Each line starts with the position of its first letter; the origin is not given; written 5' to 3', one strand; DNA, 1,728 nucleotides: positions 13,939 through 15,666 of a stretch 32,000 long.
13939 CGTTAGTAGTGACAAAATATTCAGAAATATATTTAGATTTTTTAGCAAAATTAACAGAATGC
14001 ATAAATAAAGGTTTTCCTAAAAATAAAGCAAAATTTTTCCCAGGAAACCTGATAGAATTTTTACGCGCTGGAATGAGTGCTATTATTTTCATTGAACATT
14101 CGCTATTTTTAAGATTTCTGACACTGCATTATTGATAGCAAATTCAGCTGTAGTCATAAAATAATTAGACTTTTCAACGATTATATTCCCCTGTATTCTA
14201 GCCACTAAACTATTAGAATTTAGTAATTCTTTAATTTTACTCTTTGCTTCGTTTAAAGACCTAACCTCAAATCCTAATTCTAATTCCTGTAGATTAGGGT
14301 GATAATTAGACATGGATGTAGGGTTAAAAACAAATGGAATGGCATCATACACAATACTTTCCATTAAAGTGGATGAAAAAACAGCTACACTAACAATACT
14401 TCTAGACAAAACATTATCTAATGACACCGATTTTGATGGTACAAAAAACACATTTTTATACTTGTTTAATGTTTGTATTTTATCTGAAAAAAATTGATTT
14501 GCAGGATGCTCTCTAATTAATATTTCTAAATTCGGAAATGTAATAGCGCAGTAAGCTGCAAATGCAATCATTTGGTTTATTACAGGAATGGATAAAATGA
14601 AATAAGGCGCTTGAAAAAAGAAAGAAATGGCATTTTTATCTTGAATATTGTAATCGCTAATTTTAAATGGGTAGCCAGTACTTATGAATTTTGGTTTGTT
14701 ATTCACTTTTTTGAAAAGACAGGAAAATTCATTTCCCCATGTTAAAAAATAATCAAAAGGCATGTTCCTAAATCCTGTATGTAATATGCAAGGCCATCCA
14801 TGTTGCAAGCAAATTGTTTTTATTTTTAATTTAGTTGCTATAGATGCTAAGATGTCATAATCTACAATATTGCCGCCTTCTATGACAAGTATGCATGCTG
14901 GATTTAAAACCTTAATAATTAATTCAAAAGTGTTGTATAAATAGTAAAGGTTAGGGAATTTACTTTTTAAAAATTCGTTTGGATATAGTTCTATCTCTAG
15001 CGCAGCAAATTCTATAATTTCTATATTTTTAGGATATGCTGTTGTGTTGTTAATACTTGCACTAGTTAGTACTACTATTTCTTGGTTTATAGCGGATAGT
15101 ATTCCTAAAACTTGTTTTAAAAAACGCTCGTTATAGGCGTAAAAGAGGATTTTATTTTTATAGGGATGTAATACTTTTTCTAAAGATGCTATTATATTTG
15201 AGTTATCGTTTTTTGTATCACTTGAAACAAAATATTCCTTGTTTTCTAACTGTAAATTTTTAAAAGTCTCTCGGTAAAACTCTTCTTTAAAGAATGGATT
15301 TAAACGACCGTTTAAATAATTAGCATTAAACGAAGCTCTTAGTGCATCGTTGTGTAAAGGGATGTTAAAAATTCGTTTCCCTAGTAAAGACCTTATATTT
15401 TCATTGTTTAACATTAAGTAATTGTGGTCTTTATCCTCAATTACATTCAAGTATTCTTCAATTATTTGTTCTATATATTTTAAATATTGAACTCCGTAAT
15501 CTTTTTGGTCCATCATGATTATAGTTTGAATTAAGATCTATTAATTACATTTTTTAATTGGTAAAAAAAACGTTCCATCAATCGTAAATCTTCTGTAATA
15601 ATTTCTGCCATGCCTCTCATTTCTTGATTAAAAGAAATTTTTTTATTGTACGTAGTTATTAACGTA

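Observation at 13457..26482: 13-kb single-strand locus: multi-precursor, Cys-rich GG-leader peptides with in-cis oxidative-folding machinery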

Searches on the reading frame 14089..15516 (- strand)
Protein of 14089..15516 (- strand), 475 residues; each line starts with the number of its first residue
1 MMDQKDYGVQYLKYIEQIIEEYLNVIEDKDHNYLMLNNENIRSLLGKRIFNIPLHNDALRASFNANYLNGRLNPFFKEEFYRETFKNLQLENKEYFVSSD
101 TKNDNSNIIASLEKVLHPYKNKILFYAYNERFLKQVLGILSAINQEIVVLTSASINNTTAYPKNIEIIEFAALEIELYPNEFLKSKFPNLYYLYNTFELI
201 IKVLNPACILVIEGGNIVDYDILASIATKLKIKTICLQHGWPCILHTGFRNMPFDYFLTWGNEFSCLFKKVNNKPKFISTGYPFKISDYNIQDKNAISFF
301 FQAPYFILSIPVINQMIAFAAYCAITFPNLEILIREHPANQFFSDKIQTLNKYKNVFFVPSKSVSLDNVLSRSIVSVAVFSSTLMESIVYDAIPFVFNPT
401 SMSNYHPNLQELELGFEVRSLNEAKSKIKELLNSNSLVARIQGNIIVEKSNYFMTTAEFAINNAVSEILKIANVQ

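Call 4: search_protein_families(library=pfam, proteins=[window:14089-15516:-], max_evalue=0.01)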
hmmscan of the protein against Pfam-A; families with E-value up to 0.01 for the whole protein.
window:14089-15516:- (475 aa): 1 family
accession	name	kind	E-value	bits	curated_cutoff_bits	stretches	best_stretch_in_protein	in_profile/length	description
PF20183.3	DUF6546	-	0.0036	17.2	23.5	0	343-439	12-108/202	Family of unknown function (DUF6546)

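Call 7: search_protein_families(library=ncbifam, proteins=[window:14089-15516:-], max_evalue=0.01)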
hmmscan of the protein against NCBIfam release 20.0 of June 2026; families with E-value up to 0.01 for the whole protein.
window:14089-15516:- (475 aa): 0 families

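Call 39: search_solved_structures(query=window:14089-15516:-, max_evalue=10)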
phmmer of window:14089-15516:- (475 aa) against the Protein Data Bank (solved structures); distinct sequences matched with E-value up to 10: 0.

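Call 41: list_cluster_members(proteins=[P0001, window:14089-15516:-, window:16819-18405:-, window:18456-18683:-, window:24533-24760:-, window:15531-16832:-])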
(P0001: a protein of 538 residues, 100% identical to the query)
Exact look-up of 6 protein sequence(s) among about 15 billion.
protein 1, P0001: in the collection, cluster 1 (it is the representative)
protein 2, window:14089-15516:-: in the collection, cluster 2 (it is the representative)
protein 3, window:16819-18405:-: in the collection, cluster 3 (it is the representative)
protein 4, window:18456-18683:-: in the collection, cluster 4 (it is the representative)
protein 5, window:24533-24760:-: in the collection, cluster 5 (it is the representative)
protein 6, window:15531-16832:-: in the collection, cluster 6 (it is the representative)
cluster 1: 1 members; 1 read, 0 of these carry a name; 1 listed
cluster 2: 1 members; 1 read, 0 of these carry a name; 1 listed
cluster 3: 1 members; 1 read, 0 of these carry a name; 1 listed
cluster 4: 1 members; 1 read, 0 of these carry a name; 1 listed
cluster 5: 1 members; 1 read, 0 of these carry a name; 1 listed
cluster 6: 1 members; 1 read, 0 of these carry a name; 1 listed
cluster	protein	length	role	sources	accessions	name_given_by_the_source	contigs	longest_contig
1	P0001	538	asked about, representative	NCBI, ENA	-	-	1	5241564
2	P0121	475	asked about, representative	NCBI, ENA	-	-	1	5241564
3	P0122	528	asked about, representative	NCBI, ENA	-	-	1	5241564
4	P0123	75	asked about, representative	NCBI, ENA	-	-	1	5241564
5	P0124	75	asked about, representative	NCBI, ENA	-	-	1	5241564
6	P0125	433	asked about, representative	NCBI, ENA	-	-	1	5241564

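Call 54: find_homologous_proteins(query=window:14089-15516:-, max_evalue=0.001)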
Query window:14089-15516:- (475 aa): 15 proteins with E <= 0.001 among 8000 candidates.
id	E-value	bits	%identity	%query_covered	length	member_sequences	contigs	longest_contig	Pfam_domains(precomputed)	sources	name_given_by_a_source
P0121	0.0e+0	1043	100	100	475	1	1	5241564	-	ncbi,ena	-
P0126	4.3e-244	828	80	99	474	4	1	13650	-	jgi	-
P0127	2.8e-171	588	57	99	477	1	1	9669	-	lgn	-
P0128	2.4e-161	556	57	99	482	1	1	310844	-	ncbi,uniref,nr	ncbi:hypothetical protein [Gelidibacter maritimus]|uniref:CDP-Glycerol:Poly(Glycerophosphate) glycer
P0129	3.5e-154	532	54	99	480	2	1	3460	-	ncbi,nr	ncbi:MAG: hypothetical protein KDC67_06095 [Ignavibacteriae bacterium]|nr:hypothetical protein [Igna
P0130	1.7e-119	418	44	99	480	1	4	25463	-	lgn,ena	-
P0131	2.7e-96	341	36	98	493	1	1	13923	-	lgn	-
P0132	6.9e-96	340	38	98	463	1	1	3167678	-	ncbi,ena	-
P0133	1.8e-90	322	37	97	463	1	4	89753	-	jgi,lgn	jgi:hypothetical protein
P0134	4.5e-73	265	32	99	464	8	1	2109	-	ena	-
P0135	2.3e-70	256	34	98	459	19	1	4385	-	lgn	-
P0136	1.0e-59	221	38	71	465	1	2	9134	-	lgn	-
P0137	8.3e-54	201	32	75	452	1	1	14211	-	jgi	-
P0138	7.0e-46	175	29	89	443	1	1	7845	-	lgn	-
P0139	3.4e-27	114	29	60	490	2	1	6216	PF20471.5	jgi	jgi:hypothetical protein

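Call 55: find_encoding_contigs(protein=P0126, flank=10000, max_places=2)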
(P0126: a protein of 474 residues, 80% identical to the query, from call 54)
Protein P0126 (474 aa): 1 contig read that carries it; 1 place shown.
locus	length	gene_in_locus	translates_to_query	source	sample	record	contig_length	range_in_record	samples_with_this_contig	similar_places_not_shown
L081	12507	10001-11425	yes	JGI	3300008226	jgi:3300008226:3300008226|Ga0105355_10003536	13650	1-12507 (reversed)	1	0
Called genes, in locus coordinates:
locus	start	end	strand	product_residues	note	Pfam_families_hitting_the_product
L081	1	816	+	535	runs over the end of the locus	PF03412:Peptidase_C39 (weak), PF07884:VKOR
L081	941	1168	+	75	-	-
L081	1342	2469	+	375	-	PF14289:DUF4369, PF00578:AhpC-TSA, PF08534:Redoxin (weak), PF00085:Thioredoxin (faint), PF13098:Thioredoxin_2 (weak), PF13899:Thioredoxin_7 (weak), PF13905:Thioredoxin_8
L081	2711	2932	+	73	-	-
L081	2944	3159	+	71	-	-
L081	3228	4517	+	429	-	PF08534:Redoxin, PF00085:Thioredoxin, PF13098:Thioredoxin_2 (weak), PF13905:Thioredoxin_8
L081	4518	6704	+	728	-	PF03412:Peptidase_C39, PF13529:Peptidase_C39_2 (faint), PF00664:ABC_membrane, PF00005:ABC_tran, PF02463:SMC_N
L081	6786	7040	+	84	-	-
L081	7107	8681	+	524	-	PF08534:Redoxin, PF00085:Thioredoxin, PF00578:AhpC-TSA, PF13098:Thioredoxin_2 (weak), PF13905:Thioredoxin_8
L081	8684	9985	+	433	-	PF26002:Beta-barrel_AprE (weak)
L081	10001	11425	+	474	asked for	-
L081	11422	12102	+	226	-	PF02348:CTP_transf_3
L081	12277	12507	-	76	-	?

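Call 56: find_encoding_contigs(protein=P0128, flank=8000, max_places=2)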
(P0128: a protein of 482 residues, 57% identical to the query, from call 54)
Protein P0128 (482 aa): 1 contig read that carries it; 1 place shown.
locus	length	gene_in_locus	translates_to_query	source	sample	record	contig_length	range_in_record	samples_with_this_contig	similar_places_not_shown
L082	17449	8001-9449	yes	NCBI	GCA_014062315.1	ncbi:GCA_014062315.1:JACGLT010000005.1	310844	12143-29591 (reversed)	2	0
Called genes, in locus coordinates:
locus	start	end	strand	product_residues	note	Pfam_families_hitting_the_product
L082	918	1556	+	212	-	PF03412:Peptidase_C39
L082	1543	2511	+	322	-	PF07884:VKOR (weak), PF13462:Thioredoxin_4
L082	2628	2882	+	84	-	-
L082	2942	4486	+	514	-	PF00578:AhpC-TSA (weak), PF08534:Redoxin, PF13905:Thioredoxin_8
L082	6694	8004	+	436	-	PF25994:HH_AprE (weak)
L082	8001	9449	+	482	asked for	-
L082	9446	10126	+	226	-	PF02348:CTP_transf_3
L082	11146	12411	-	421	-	PF17293:Arm-DNA-bind_5, PF13102:Phage_int_SAM_5, PF00589:Phage_integrase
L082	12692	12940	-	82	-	PF01541:GIY-YIG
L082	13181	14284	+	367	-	PF07995:GSDH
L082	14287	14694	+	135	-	PF13442:Cytochrome_CBB3 (weak), PF00034:Cytochrom_C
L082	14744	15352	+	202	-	PF00485:PRK, PF13238:AAA_18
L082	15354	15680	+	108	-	PF04977:DivIC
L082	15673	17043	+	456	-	PF01642:MM_CoA_mutase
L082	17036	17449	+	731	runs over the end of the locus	PF01642:MM_CoA_mutase, PF02310:B12-binding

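Call 57: find_encoding_contigs(protein=P0132, flank=10000, max_places=1)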
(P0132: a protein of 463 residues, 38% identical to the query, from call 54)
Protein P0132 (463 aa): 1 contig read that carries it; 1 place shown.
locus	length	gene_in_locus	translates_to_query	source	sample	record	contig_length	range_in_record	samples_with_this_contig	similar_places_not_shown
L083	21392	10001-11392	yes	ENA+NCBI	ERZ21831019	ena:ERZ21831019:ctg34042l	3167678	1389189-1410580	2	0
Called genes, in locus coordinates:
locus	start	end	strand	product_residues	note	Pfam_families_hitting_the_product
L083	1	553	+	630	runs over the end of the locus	-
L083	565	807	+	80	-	PF28317:Lant_leader_dom (weak)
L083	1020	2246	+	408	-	PF05147:LANC_like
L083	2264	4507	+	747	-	PF04738:Lant_dehydr_N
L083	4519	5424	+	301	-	PF14028:Lant_dehydr_C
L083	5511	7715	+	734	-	PF03412:Peptidase_C39, PF00664:ABC_membrane, PF00005:ABC_tran, PF02463:SMC_N (faint)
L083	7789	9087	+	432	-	PF26002:Beta-barrel_AprE (weak)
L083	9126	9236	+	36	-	-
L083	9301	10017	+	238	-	PF02348:CTP_transf_3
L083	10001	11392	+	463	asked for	-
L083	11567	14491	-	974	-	PF17678:Glyco_hydro_92N, PF07971:Glyco_hydro_92, PF13290:CHB_HEX_C_1, PF13287:Fn3_assoc, PF07691:PA14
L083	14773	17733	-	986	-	PF17678:Glyco_hydro_92N, PF07971:Glyco_hydro_92, PF13287:Fn3_assoc, PF13290:CHB_HEX_C_1, PF07691:PA14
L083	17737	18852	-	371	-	PF16401:DUF5009 (weak)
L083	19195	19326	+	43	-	-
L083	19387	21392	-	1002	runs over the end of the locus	PF07494:Reg_prop (faint), PF07495:Y_Y_Y, PF06580:His_kinase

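Call 58: find_encoding_contigs(protein=P0133, flank=10000, max_places=1)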
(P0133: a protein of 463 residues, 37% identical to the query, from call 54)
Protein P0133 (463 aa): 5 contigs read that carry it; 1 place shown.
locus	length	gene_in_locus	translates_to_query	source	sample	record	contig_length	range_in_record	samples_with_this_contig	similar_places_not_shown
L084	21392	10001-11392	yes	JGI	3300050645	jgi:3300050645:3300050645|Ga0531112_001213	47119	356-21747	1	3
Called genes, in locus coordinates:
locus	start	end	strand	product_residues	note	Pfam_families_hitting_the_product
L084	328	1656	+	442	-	PF17170:DUF5128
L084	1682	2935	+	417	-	PF04055:Radical_SAM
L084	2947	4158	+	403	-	-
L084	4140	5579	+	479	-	PF04055:Radical_SAM, PF13353:Fer4_12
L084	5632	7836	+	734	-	PF03412:Peptidase_C39, PF00664:ABC_membrane, PF00005:ABC_tran, PF02463:SMC_N (faint)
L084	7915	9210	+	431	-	PF25997:BSH_YhbJ (faint), PF26002:Beta-barrel_AprE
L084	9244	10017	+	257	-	PF02348:CTP_transf_3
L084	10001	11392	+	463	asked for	-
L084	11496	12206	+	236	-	PF00392:GntR, PF07729:FCD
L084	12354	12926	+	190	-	PF00027:cNMP_binding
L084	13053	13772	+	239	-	PF14196:ATC_hydrolase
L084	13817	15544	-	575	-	PF12729:4HB_MCP_1 (weak), PF00672:HAMP, PF00989:PAS, PF13426:PAS_9 (weak), PF00512:HisKA, PF02518:HATPase_c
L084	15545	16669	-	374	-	PF02702:KdpD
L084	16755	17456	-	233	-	PF09694:Gcw_chp (weak)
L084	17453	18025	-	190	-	PF02669:KdpC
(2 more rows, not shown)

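Call 59: find_encoding_contigs(protein=P0130, flank=10000, max_places=1)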
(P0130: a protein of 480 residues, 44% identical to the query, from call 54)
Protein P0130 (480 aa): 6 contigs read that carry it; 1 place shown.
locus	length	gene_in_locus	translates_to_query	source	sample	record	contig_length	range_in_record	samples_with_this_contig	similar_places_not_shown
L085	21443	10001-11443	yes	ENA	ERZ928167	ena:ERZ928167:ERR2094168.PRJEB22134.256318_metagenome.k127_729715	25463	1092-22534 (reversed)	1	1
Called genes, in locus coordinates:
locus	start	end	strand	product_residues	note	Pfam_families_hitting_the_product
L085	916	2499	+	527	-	PF03412:Peptidase_C39, PF07884:VKOR, PF13462:Thioredoxin_4 (weak)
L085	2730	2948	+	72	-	-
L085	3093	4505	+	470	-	PF00578:AhpC-TSA (faint), PF00085:Thioredoxin, PF13098:Thioredoxin_2 (weak), PF13905:Thioredoxin_8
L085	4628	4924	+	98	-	-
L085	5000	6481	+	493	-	PF00085:Thioredoxin, PF00578:AhpC-TSA, PF08534:Redoxin, PF13098:Thioredoxin_2 (weak), PF13905:Thioredoxin_8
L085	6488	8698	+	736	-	PF03412:Peptidase_C39, PF00664:ABC_membrane, PF00005:ABC_tran, PF02463:SMC_N (faint)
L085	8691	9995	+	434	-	-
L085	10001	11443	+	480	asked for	-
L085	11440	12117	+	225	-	PF02348:CTP_transf_3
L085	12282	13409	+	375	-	PF13527:Acetyltransf_9 (weak)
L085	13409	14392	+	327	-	PF01522:Polysacc_deac_1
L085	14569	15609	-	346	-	PF03432:Relaxase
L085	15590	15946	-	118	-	PF21983:NikA-like, PF05713:MobC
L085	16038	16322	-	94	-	PF12728:HTH_17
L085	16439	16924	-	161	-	-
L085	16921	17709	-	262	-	-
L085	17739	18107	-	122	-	-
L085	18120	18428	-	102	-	PF09907:HigB_toxin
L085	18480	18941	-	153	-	-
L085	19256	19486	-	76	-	-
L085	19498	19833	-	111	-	-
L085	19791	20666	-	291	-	-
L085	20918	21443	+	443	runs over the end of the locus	PF17293:Arm-DNA-bind_5, PF13102:Phage_int_SAM_5, PF00589:Phage_integrase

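Call 67: predict_structure(alignment_id=A3)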
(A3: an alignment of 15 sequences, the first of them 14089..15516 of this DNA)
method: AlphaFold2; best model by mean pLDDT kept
length: 475 residues; sequences in the alignment: 15
mean_pLDDT: 87.4   pTM: 0.88
mean pLDDT of the five models: 87.4, 86.8, 84.5, 84.4, 83.6
residues with pLDDT >= 90: 263; 70-90: 169; 50-70: 38; < 50: 5
segments of 3 or more residues with pLDDT < 50: none
pLDDT, mean of each block of 10 residues (from residue 1): 66 90 93 91 90 85 84 85 84 61 75 93 94 92 95 80 91 86 91 94 96 84 94 93 65 92 90 92 88 92 68 90 98 84 80 95 90 91 83 89 73 91 97 96 94 94 97 78
secondary structure, 60 per line:
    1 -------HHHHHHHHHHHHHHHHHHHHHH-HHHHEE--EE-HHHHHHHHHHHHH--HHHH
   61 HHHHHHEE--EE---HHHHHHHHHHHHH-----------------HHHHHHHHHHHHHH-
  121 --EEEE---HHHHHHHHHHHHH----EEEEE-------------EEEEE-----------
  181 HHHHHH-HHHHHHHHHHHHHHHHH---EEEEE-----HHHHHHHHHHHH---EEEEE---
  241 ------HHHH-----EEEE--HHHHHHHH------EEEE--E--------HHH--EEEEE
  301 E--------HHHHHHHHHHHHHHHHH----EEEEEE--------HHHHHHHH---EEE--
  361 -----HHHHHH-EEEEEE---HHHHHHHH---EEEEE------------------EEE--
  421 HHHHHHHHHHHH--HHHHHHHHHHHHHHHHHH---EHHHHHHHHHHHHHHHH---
elements in order: H8-29 H31-34 H42-54 H57-66 H76-88 H106-119 E123-126 H130-142 E147-151 E165-169 H181-186 H188-204 E208-212 H218-229 E233-237 H247-250 E256-259 H262-269 E276-279 E296-301 H310-326 E331-336 H345-352 E356-358 H366-371 E373-378 H382-389 E393-397 E416-418 H421-432 H435-452 H457-472

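Call 71: fold_search(model_id=the predicted structure, library=pdb)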
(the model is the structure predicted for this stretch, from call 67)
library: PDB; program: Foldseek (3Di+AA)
matches with E <= 10: 1593; with E <= 0.001: 134
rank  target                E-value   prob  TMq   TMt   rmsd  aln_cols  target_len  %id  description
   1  6eji_A                8.2e-12  1.00  0.50  0.63   5.9       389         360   13  Structure of a glycosyltransferase (released 2018-02-07)
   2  6n1x                  2.9e-11  1.00  0.48  0.57   6.4       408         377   15  BshA from Staphylococcus aureus complexed with UDP and N-acetylglucosamine (released 2019-08-21)
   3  6d9t                  6.1e-11  1.00  0.48  0.58   6.6       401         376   14  BshA from Staphylococcus aureus complexed with UDP (released 2019-05-08)
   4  8dqd                  1.4e-10  1.00  0.47  0.58   7.1       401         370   14  Structure of the Campylobacter concisus glycosyltransferase PglA (released 2024-01-17)
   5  3mbo_D                3.9e-10  1.00  0.48  0.58   6.9       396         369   13  Crystal Structure of the Glycosyltransferase BaBshA bound with UDP and L-malate (released 2010-09-29)
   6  1f6d_A                5.7e-10  1.00  0.51  0.63   6.6       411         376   12  THE STRUCTURE OF UDP-N-ACETYLGLUCOSAMINE 2-EPIMERASE FROM E. COLI. (released 2000-12-13)
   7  2jjm_A                5.7e-10  1.00  0.49  0.61   6.3       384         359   14  Crystal Structure of a family GT4 glycosyltransferase from Bacillus anthracis ORF BA1558. (released 2008-08-05)
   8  5wcn_A                9.3e-10  1.00  0.38  0.46  10.6       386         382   14  Structure of a bacterial polysialyltransferase in complex with CDP (released 2017-08-02)
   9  5enz_B                1.6e-09  1.00  0.50  0.61   6.3       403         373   14  S. aureus MnaA-UDP co-structure (released 2016-04-27)
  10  3mbo_F                1.8e-09  1.00  0.43  0.53   7.7       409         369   14  Crystal Structure of the Glycosyltransferase BaBshA bound with UDP and L-malate (released 2010-09-29)
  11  3ot5_B                1.9e-09  1.00  0.51  0.62   6.2       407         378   10  2.2 Angstrom Resolution Crystal Structure of putative UDP-N-acetylglucosamine 2-epimerase from Listeria monocytogenes (released 2010-09-22)
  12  2xci_A                2.1e-09  1.00  0.40  0.50   7.7       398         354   12  Membrane-embedded monofunctional glycosyltransferase WaaA of Aquifex aeolicus, substrate-free form (released 2011-05-11)
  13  3ot5_A                2.2e-09  1.00  0.50  0.62   6.1       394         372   11  2.2 Angstrom Resolution Crystal Structure of putative UDP-N-acetylglucosamine 2-epimerase from Listeria monocytogenes (released 2010-09-22)
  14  1v4v_A                2.2e-09  1.00  0.45  0.55   6.9       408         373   10  Crystal Structure Of UDP-N-Acetylglucosamine 2-Epimerase From Thermus Thermophilus HB8 (released 2003-12-02)
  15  9cm8_A                2.6e-09  1.00  0.52  0.65   5.6       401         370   13  UDP-GlcNAc 2-epimerase MnaA of Paenibacillus alvei (released 2024-10-02)
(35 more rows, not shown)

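Call 78: search_protein_families(library=padloc, proteins=[window:14089-15516:-], max_evalue=0.01)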
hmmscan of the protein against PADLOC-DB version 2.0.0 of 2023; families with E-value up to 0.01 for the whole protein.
window:14089-15516:- (475 aa): 0 families
